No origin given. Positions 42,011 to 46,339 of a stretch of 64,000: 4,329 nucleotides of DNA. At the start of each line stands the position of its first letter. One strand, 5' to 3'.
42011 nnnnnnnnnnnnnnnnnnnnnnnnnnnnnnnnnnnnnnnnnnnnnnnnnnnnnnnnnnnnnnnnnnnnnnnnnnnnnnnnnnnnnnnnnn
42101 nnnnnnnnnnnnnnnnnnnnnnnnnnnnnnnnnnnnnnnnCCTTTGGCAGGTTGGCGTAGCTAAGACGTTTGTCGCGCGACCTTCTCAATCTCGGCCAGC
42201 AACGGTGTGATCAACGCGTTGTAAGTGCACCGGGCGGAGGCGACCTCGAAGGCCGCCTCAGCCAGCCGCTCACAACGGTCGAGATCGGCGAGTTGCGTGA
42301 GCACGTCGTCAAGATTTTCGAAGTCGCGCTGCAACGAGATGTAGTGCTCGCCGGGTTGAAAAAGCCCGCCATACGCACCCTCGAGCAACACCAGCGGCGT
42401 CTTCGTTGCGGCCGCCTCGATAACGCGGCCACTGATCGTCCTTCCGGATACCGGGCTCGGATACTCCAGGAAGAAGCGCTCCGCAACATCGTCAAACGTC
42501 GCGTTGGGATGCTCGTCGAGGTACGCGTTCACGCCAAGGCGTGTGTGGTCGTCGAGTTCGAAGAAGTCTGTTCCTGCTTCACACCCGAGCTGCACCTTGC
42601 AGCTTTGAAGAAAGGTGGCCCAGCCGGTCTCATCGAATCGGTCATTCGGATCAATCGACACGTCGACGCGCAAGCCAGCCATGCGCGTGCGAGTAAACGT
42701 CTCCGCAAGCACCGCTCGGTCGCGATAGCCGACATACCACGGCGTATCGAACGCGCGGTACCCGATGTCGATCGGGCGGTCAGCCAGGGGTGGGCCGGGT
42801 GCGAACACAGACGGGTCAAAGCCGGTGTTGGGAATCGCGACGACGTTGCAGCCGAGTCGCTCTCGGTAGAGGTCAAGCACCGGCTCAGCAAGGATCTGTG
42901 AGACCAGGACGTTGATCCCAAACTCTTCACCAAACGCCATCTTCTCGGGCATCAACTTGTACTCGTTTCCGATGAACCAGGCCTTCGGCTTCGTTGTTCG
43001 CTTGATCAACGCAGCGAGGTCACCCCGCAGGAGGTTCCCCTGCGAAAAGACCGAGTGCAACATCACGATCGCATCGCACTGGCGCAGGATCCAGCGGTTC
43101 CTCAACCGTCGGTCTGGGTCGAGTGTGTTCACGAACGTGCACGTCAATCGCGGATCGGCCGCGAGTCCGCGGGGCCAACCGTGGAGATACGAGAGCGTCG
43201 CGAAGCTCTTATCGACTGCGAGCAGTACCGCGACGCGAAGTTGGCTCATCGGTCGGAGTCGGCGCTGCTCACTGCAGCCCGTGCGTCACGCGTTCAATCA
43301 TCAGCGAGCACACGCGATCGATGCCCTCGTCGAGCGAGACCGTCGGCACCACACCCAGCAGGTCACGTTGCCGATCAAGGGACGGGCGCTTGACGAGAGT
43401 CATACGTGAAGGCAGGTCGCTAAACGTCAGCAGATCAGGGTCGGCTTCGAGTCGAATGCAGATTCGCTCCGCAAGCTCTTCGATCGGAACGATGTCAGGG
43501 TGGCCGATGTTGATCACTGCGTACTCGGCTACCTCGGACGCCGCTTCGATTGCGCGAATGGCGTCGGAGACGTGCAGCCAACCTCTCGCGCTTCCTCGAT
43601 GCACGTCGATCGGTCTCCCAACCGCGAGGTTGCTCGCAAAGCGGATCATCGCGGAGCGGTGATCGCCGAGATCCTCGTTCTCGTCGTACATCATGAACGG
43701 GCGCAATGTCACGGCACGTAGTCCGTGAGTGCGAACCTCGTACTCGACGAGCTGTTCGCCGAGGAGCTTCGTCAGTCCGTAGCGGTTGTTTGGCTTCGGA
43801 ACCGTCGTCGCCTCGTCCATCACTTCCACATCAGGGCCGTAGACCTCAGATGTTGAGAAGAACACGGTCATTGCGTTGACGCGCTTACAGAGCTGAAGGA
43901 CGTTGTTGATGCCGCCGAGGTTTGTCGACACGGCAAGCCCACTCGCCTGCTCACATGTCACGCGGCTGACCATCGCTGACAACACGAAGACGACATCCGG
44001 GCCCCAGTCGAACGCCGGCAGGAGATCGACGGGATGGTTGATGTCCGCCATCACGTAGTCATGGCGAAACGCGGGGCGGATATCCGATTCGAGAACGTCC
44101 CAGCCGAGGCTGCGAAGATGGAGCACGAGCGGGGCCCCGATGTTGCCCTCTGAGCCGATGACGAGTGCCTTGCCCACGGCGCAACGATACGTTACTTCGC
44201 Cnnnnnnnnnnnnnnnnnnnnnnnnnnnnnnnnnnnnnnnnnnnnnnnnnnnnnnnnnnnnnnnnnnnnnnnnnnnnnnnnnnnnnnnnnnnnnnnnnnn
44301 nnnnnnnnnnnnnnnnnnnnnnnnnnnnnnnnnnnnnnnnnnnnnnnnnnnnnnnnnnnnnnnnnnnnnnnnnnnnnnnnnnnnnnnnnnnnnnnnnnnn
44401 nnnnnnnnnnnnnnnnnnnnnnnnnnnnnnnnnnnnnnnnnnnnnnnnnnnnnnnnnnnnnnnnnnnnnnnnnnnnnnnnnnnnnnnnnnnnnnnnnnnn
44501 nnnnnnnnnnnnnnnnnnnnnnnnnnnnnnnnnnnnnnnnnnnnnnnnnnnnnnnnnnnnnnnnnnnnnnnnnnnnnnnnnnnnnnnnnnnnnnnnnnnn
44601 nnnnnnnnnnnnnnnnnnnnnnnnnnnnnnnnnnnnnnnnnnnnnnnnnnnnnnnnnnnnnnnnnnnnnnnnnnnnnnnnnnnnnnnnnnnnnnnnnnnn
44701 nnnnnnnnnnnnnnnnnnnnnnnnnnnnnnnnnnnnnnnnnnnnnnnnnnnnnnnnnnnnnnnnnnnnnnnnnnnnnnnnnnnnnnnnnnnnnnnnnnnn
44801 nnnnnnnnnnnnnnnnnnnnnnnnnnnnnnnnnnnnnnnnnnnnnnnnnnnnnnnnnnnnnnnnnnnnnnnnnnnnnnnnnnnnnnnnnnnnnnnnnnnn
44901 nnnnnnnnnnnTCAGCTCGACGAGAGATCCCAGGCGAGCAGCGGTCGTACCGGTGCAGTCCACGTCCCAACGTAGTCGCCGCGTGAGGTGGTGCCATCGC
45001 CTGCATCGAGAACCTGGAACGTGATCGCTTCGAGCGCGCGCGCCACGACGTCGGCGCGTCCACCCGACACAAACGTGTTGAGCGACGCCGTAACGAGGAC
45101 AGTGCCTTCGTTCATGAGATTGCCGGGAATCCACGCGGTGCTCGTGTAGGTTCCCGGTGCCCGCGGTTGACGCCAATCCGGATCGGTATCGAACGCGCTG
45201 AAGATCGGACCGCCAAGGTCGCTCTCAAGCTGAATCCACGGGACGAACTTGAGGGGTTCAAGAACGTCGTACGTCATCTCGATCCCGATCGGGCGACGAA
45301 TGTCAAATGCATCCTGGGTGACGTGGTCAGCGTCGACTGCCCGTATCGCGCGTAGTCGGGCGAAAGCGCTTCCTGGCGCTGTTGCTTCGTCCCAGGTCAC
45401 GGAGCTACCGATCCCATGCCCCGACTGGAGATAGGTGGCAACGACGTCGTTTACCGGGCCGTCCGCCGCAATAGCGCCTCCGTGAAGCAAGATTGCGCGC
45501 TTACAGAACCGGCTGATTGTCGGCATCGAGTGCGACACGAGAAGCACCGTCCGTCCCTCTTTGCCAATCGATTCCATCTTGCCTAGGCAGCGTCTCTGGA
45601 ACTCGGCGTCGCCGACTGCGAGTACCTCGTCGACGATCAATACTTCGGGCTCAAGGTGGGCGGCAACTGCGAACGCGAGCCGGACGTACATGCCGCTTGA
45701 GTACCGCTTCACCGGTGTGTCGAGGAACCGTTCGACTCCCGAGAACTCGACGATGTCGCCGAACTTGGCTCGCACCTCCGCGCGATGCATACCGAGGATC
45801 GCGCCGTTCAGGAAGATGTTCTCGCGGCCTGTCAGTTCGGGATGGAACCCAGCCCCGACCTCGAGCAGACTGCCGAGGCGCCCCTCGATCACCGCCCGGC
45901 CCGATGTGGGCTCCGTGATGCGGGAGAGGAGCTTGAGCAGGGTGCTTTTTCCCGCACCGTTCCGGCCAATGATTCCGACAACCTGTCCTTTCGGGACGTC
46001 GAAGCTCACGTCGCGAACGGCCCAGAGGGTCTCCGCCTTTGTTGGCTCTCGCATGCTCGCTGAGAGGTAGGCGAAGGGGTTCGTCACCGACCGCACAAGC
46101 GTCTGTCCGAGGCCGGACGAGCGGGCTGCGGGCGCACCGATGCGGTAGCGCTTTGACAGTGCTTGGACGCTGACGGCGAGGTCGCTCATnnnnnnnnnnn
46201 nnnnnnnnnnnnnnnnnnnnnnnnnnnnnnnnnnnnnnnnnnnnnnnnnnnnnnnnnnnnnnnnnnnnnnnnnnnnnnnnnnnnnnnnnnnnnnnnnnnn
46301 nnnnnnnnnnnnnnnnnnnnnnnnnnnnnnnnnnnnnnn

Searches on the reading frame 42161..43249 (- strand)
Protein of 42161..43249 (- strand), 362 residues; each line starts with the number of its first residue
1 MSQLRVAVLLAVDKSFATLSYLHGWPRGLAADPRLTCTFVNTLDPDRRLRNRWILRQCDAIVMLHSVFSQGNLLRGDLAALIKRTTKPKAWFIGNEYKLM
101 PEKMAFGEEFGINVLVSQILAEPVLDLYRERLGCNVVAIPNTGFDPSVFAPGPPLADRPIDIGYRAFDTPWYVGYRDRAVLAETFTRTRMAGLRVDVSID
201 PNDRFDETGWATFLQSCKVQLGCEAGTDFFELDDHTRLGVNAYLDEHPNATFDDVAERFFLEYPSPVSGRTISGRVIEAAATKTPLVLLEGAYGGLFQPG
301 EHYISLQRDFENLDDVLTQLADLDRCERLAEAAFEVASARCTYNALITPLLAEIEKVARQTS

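Call 6: search_protein_families(library=pfam, proteins=[window:42161-43249:-], max_evalue=0.01)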
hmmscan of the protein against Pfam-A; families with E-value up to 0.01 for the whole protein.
window:42161-43249:- (362 aa): 1 family
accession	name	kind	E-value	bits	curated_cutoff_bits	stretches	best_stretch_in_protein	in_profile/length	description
PF13524.12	Glyco_trans_1_2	-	4.3e-05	23.9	25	1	258-351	48-143/144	Glycosyl transferase-like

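Call 7: search_protein_families(library=ncbifam, proteins=[window:42161-43249:-], max_evalue=0.01)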
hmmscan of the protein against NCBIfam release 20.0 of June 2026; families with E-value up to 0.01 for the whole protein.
window:42161-43249:- (362 aa): 0 families

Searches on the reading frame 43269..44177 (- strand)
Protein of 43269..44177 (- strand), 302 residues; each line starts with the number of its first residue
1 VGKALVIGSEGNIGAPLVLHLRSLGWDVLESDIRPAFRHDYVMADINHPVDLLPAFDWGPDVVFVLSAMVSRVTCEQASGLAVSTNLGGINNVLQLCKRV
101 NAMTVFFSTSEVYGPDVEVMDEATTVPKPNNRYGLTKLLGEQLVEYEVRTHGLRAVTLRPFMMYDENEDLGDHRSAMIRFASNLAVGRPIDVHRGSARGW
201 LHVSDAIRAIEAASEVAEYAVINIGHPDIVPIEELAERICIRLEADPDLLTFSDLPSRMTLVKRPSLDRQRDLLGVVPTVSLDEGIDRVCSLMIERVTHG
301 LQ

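Call 16: search_protein_families(library=pfam, proteins=[window:43269-44177:-], max_evalue=0.001)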
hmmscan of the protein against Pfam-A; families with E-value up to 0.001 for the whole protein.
window:43269-44177:- (302 aa): 6 families
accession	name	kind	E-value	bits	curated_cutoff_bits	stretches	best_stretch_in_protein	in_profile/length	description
PF01370.27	Epimerase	-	1.2e-30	107.2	20.9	1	4-225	1-240/240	NAD dependent epimerase/dehydratase family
PF16363.11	GDP_Man_Dehyd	-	1.9e-15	57.6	27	1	42-243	57-266/332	GDP-mannose 4,6 dehydratase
PF04321.23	RmlD_sub_bind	-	1.9e-14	53.8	27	1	4-168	3-156/287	RmlD substrate binding domain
PF07993.18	NAD_binding_4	-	5.3e-09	36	20.1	1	73-165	99-209/258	Male sterility protein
PF01073.25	3Beta_HSD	-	9.8e-08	31.8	22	1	6-169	2-187/280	3-beta hydroxysteroid dehydrogenase/isomerase family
PF02719.21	Polysacc_synt_2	-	1.8e-06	27.8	20.2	1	39-240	56-244/293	Polysaccharide biosynthesis protein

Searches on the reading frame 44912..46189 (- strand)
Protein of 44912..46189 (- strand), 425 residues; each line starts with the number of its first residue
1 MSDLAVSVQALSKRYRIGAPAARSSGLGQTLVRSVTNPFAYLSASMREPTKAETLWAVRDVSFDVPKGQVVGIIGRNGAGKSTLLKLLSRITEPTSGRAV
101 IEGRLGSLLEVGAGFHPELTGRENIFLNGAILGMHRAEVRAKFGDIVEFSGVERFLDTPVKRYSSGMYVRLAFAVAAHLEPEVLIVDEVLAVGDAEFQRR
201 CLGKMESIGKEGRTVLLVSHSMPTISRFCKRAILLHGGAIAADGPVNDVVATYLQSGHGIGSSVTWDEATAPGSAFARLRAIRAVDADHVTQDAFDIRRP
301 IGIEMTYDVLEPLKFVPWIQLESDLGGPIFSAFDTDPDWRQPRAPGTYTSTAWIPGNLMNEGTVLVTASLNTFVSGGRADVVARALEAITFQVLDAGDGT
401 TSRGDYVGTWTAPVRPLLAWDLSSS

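Call 12: find_encoding_contigs(protein=window:44912-46189:-, flank=10000, max_places=2)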
Protein window:44912-46189:- (425 aa): 4 contigs read that carry it; 2 places shown.
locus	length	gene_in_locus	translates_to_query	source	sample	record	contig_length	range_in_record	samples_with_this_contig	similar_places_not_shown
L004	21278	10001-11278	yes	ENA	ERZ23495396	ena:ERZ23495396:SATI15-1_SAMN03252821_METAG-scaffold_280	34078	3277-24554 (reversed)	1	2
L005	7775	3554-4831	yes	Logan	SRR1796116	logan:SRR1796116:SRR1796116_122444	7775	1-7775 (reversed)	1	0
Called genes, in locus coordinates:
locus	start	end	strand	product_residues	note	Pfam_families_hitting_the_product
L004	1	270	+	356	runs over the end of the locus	PF01370:Epimerase, PF16363:GDP_Man_Dehyd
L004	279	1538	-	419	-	PF13231:PMT_2 (weak)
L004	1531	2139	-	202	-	PF02397:Bac_transf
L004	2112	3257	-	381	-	PF00535:Glycos_transf_2, PF13641:Glyco_tranf_2_3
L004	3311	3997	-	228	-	PF00535:Glycos_transf_2, PF13641:Glyco_tranf_2_3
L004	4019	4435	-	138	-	-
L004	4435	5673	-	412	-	PF13439:Glyco_transf_4, PF13579:Glyco_trans_4_4, PF00534:Glycos_transf_1, PF13692:Glyco_trans_1_4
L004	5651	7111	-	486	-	PF04932:Wzy_C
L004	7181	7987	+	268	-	PF00535:Glycos_transf_2, PF10111:Glyco_tranf_2_2, PF13641:Glyco_tranf_2_3, PF13632:Glyco_trans_2_3 (faint)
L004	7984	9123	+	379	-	PF13439:Glyco_transf_4, PF13579:Glyco_trans_4_4, PF20706:GT4-conflict, PF00534:Glycos_transf_1, PF13692:Glyco_trans_1_4, PF13524:Glyco_trans_1_2 (weak)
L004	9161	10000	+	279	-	PF01061:ABC2_membrane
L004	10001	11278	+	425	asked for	PF00005:ABC_tran, PF13304:AAA_21 (faint)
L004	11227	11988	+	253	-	PF13472:Lipase_GDSL_2 (weak)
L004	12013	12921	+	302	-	PF01073:3Beta_HSD, PF01370:Epimerase, PF04321:RmlD_sub_bind, PF16363:GDP_Man_Dehyd, PF02719:Polysacc_synt_2 (weak), PF07993:NAD_binding_4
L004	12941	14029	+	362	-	-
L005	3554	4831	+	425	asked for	PF00005:ABC_tran, PF13304:AAA_21 (faint)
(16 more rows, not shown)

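Call 95: search_solved_structures(query=window:44912-46189:-, max_evalue=0.001)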
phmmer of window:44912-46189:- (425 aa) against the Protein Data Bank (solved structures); distinct sequences matched with E-value up to 0.001: 525 (the best 60 are shown).
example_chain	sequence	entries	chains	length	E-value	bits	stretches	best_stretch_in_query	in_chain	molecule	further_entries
8dku_A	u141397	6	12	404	5.1e-60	207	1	47-359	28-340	ABC transporter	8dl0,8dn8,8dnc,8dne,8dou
7k2t_A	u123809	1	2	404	1.3e-59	205.7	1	47-359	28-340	ABC transporter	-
6amx_A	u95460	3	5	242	1.5e-59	205.4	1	47-254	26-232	ABC transporter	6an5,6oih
6m96_A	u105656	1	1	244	4.1e-59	204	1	47-254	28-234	ABC transporter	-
6jbh_A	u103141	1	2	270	1.6e-52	182.4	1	52-253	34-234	TarH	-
7dd0_A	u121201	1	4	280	3.3e-49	171.4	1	49-252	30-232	Teichoic acids export ATP-binding protein TagH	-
9qfx_C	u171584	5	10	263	6.2e-46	160.6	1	48-254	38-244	ABC transporter ATP-binding protein | Probable o-antigen/lipopolysaccharide transport ATP-binding protein ABC transporter RfbE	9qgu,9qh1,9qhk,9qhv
9qhw_C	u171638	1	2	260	6.6e-46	160.5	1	48-254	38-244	ABC transporter ATP-binding protein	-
9qhj_C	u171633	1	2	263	1.6e-45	159.3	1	48-254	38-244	Probable o-antigen/lipopolysaccharide transport ATP-binding protein ABC transporter RfbE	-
9qhx_C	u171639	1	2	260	1.6e-45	159.2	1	48-254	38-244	ABC transporter ATP-binding protein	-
9cfl_B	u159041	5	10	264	9.8e-41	143.5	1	50-253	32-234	Teichoic acids export ATP-binding protein TagH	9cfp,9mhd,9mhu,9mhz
8tsi_A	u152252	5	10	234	2.9e-30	109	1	49-253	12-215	ABC transporter ATP-binding protein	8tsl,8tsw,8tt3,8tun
8tsh_A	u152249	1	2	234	7.5e-30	107.7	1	49-253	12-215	ABC transporter ATP-binding protein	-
8edw_A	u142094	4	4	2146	4.8e-29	105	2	48-248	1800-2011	Phospholipid-transporting ATPase ABCA7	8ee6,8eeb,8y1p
8eop_A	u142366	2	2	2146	2.5e-28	102.6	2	48-248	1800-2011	Phospholipid-transporting ATPase ABCA7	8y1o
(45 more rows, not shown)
